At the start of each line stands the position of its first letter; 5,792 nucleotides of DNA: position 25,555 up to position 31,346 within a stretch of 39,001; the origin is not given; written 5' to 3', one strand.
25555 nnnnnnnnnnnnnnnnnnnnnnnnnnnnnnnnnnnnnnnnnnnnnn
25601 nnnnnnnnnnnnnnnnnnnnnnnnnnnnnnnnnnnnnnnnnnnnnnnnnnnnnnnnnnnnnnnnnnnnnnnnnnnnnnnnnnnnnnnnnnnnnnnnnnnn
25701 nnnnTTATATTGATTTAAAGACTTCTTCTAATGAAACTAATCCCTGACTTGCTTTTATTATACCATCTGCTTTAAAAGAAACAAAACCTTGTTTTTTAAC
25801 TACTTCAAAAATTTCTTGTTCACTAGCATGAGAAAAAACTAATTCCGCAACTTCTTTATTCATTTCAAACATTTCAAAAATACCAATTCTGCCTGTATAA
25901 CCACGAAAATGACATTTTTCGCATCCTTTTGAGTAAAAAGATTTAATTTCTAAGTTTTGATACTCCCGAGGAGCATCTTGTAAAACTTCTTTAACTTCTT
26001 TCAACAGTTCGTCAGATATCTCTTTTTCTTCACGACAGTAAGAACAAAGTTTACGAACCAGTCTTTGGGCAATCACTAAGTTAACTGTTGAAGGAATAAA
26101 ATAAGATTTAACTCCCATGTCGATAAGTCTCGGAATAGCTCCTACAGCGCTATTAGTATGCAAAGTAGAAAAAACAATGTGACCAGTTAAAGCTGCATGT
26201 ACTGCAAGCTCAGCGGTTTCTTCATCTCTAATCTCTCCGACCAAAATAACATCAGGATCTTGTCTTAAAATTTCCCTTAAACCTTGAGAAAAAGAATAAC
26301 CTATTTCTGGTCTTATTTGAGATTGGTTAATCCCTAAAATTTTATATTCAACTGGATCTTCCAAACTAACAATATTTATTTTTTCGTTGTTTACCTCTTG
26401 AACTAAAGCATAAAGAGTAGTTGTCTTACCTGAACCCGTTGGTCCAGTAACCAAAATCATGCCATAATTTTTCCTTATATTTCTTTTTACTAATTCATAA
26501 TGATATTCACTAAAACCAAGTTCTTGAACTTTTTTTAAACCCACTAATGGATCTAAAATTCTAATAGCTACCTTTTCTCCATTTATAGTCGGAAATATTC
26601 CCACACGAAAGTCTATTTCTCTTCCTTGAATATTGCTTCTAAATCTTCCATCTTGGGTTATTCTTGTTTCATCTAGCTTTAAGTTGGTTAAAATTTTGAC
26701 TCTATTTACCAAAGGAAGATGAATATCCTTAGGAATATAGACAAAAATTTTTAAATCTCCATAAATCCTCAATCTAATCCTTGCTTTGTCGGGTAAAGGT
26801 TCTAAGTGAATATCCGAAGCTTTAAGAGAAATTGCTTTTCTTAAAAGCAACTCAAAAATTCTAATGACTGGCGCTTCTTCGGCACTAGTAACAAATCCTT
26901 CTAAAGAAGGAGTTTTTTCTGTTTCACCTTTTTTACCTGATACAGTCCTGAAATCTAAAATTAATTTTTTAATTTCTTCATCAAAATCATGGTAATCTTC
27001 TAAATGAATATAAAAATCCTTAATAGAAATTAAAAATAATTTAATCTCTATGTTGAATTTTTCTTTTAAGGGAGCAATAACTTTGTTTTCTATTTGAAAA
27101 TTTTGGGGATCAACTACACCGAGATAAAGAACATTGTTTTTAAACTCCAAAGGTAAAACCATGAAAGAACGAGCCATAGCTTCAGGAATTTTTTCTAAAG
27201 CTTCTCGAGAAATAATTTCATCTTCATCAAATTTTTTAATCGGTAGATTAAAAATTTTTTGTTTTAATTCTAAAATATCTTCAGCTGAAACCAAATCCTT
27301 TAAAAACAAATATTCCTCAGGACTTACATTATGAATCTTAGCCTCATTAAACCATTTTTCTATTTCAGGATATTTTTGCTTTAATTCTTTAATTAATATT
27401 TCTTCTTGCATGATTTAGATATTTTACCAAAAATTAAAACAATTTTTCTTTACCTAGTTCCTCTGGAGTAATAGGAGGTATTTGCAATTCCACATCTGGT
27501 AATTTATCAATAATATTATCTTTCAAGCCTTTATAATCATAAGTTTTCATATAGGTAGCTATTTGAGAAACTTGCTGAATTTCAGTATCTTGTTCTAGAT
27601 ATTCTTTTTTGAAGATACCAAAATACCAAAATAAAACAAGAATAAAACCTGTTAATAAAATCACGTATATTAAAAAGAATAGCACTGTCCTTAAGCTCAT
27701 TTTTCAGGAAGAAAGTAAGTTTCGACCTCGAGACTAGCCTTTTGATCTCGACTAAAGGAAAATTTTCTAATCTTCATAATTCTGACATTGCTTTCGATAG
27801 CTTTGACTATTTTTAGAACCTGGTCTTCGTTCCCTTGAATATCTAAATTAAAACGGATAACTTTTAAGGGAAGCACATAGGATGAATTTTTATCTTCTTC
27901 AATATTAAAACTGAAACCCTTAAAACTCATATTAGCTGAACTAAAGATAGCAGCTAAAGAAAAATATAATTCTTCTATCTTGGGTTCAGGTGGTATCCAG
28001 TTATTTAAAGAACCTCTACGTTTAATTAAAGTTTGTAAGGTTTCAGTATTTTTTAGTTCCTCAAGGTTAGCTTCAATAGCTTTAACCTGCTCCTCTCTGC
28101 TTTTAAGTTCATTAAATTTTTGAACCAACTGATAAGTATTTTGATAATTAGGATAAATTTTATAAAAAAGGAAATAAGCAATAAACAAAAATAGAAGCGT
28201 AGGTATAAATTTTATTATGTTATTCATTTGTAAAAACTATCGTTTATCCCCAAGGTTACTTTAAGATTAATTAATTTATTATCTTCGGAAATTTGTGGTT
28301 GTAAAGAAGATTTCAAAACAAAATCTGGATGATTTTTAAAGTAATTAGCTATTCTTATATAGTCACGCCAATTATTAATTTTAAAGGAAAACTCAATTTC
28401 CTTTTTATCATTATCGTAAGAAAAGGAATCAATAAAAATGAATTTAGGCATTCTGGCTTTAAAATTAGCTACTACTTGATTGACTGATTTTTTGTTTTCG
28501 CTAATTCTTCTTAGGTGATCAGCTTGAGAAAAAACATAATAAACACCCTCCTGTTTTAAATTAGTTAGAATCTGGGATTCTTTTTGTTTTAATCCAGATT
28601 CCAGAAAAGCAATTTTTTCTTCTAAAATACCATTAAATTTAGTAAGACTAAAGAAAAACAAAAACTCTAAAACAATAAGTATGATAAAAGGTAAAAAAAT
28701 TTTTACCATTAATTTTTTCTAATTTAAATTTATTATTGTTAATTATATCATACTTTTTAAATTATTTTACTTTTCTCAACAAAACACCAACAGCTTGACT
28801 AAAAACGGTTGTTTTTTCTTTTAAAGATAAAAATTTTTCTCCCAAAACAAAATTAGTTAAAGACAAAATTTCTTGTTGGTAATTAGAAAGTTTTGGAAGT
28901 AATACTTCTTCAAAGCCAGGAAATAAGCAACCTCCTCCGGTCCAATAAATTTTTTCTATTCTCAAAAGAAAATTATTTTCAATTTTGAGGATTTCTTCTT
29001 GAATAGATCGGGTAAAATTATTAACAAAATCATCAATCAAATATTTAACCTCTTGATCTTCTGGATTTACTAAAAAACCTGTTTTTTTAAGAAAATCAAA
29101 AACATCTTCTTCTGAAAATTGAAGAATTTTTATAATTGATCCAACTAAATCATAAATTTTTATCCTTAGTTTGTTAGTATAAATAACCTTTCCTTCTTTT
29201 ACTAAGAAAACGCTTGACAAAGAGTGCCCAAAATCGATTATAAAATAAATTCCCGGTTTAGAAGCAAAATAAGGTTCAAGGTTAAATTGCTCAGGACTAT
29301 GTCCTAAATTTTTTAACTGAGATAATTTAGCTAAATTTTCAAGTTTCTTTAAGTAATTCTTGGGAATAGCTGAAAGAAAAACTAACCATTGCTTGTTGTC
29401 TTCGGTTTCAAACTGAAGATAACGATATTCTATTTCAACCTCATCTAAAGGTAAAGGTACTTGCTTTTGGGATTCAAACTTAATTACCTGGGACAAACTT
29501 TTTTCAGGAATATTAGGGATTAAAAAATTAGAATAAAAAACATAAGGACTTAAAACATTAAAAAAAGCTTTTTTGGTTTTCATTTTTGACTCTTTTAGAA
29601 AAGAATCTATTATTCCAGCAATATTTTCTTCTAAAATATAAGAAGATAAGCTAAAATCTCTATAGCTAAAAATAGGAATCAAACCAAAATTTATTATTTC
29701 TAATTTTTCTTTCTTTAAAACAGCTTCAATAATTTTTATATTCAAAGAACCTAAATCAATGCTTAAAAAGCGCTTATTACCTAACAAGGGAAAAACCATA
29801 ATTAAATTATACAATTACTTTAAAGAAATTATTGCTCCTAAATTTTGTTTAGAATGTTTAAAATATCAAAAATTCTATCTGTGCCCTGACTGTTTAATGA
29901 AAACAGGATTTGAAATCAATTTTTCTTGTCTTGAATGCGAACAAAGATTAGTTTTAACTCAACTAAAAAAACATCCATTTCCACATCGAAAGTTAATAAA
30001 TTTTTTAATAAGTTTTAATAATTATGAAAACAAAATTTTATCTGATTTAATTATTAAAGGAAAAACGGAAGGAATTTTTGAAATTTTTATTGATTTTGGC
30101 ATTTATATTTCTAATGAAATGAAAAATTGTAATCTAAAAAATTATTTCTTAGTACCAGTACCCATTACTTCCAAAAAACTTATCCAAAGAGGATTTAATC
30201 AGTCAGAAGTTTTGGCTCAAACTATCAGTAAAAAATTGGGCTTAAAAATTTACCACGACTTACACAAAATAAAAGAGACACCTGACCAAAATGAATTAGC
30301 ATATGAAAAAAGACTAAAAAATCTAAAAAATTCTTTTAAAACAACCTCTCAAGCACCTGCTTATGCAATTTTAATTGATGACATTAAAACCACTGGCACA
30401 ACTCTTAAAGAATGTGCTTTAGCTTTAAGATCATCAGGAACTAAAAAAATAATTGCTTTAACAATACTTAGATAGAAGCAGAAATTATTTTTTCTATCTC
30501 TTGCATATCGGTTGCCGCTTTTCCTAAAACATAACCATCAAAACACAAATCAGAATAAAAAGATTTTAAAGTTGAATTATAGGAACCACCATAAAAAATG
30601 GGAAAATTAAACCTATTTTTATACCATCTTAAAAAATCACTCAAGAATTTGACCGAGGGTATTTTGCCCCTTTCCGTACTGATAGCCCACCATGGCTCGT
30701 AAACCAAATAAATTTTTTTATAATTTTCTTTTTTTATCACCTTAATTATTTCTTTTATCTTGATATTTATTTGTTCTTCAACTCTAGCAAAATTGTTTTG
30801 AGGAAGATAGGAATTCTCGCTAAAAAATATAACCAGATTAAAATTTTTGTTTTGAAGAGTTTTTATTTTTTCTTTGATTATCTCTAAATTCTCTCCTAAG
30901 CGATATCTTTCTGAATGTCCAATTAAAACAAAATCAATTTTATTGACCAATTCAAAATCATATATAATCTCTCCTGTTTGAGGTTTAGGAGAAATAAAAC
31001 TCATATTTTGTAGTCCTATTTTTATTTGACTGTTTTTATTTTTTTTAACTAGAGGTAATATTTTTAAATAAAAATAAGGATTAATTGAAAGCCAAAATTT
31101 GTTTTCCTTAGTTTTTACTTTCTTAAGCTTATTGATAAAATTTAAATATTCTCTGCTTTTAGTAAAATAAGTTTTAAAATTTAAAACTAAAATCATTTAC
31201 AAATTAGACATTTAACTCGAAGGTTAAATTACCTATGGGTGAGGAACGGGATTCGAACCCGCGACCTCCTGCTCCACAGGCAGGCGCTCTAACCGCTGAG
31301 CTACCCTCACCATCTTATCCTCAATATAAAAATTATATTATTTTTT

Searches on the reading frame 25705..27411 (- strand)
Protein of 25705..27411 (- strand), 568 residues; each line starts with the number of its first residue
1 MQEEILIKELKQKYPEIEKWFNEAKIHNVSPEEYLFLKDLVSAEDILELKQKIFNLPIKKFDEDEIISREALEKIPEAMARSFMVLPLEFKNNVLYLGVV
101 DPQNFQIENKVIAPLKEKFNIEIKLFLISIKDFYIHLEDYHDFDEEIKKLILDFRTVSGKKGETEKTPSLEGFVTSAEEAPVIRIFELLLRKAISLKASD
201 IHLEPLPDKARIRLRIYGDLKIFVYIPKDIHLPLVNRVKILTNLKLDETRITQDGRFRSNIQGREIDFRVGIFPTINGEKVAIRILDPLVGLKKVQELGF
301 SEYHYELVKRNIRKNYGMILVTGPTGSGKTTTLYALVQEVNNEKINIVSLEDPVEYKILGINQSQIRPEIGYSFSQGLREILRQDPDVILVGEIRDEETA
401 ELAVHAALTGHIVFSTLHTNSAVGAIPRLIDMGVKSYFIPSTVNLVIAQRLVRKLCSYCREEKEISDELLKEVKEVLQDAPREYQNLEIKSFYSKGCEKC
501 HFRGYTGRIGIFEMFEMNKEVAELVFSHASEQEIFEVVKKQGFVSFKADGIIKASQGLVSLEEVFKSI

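Call 11: search_protein_families(library=pfam, proteins=[window:25705-27411:-], max_evalue=0.01)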
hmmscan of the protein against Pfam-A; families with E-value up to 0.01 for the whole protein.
window:25705-27411:- (568 aa): 17 families
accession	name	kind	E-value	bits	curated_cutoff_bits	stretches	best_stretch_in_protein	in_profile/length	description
PF00437.27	T2SSE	-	6.9e-119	397.2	24.9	1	177-565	3-369/370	Type II/IV secretion system protein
PF05157.20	MshEN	-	2.1e-07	31.2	23.1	1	63-111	9-57/90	MshEN domain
PF13173.12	AAA_14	-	8.8e-06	26.2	27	1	318-407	4-84/129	AAA domain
PF20720.3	nSTAND3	-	4.5e-05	23.6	27.2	1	313-357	14-58/155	Novel STAND NTPase 3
PF25199.1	nSTAND_NTPase5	-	5.7e-05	23.4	34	1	309-352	34-78/145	Novel STAND NTPase 5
PF13401.12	AAA_22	-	6e-05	23.8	27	1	314-355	3-44/130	AAA domain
PF00910.28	RNA_helicase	-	0.00053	20.9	21.5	0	319-343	1-25/105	RNA helicase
PF13191.12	AAA_16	-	0.00067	20.6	32.6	1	313-403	21-103/167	AAA ATPase domain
PF00004.35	AAA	-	0.0011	19.8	21.2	1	319-394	1-66/131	ATPase family associated with various cellular activities (AAA)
PF13604.12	AAA_30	-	0.0013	18.9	27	1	306-348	8-50/191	AAA domain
PF00005.33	ABC_tran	-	0.0024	18.9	25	1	318-376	13-67/137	ABC transporter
PF04851.21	ResIII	-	0.0034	17.8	22.5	0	309-344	16-51/164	Type III restriction enzyme, res subunit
PF02492.25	cobW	-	0.0036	17.3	20.7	1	319-348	3-33/180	CobW/HypB/UreG, nucleotide-binding domain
PF12775.13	AAA_7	-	0.0041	17.1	25.8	1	308-349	25-66/181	P-loop containing dynein motor region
PF13555.12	AAA_29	-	0.0053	16.9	27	0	316-336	22-42/61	P-loop containing region of AAA domain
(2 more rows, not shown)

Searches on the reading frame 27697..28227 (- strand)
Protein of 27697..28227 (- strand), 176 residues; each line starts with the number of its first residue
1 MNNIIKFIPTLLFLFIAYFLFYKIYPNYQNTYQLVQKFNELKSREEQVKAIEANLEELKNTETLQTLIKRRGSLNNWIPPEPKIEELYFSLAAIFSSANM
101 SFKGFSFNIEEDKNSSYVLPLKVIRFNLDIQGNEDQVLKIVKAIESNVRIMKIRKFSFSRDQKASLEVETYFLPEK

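Call 13: search_protein_families(library=pfam, proteins=[window:27697-28227:-], max_evalue=0.001)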
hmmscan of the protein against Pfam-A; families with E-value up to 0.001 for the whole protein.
window:27697-28227:- (176 aa): 1 family
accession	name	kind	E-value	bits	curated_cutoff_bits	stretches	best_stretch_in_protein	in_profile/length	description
PF04350.18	PilO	-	5.9e-06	26.9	22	1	35-166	5-132/145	Pilus assembly protein, PilO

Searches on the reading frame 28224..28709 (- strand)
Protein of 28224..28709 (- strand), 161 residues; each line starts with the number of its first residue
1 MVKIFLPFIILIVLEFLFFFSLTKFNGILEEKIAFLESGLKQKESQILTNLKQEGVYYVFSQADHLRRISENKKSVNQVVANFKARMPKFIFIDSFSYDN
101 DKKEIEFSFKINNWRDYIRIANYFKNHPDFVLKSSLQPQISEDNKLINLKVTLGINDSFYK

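Call 13: search_protein_families(library=pfam, proteins=[window:28224-28709:-], max_evalue=0.001)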
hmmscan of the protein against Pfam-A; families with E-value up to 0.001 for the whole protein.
window:28224-28709:- (161 aa): 0 families

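Call 53: search_protein_families(library=ncbifam, proteins=[window:28224-28709:-], max_evalue=0.01)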
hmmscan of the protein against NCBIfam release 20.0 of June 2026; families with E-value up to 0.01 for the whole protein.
window:28224-28709:- (161 aa): 2 families
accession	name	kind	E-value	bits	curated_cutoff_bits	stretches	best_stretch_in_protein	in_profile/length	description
NF052428.1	DNABindDRA0282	PfamEq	0.0015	17.3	800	0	69-126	370-427/502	DRA0282 family DNA-binding protein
TIGR00206.1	fliF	equivalog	0.0038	16.2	129.75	1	8-75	32-94/555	flagellar basal-body MS-ring/collar protein FliF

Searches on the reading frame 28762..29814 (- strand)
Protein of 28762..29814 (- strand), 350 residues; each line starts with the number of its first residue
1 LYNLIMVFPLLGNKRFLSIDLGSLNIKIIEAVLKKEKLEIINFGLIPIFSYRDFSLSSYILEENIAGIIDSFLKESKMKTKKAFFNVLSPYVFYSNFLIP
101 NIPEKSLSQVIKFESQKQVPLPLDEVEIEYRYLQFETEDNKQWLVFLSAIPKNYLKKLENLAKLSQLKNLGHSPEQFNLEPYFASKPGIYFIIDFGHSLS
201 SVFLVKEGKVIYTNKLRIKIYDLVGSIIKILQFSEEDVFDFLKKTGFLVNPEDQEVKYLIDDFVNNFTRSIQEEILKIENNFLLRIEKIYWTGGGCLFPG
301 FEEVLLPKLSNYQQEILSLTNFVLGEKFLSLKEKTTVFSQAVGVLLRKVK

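Call 13: search_protein_families(library=pfam, proteins=[window:28762-29814:-], max_evalue=0.001)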
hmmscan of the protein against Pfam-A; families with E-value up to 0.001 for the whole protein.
window:28762-29814:- (350 aa): 1 family
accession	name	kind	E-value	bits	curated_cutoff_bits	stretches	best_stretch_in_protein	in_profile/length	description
PF11104.14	PilM_2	-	3.2e-14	53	27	1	19-347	2-338/340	Type IV pilus assembly protein PilM;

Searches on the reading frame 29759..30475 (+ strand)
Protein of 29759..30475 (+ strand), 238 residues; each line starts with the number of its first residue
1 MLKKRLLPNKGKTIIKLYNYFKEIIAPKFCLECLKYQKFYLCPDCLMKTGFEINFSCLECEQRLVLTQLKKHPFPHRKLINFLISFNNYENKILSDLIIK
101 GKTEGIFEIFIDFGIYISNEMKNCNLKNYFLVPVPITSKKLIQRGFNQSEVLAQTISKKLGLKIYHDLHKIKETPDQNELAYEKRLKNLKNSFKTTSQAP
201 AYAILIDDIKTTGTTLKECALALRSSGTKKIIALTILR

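Call 13: search_protein_families(library=pfam, proteins=[window:29759-30475:+], max_evalue=0.001)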
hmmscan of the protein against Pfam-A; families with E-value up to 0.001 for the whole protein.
window:29759-30475:+ (238 aa): 1 family
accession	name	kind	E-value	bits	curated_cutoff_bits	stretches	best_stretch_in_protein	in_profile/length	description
PF00156.33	Pribosyltran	-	0.00013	21.8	26.3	1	149-236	40-123/158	Phosphoribosyl transferase domain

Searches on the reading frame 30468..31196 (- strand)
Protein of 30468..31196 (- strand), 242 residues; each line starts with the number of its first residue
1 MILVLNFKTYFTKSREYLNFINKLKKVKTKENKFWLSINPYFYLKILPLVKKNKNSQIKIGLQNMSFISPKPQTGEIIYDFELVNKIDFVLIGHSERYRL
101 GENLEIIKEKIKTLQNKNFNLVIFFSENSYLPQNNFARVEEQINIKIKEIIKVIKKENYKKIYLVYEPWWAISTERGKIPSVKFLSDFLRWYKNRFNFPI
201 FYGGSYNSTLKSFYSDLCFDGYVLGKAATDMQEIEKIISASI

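Call 13: search_protein_families(library=pfam, proteins=[window:30468-31196:-], max_evalue=0.001)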
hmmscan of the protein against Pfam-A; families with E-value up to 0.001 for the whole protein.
window:30468-31196:- (242 aa): 1 family
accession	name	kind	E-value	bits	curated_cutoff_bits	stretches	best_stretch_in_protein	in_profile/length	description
PF00121.24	TIM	-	7.1e-29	101.5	20.1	1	2-240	2-244/245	Triosephosphate isomerase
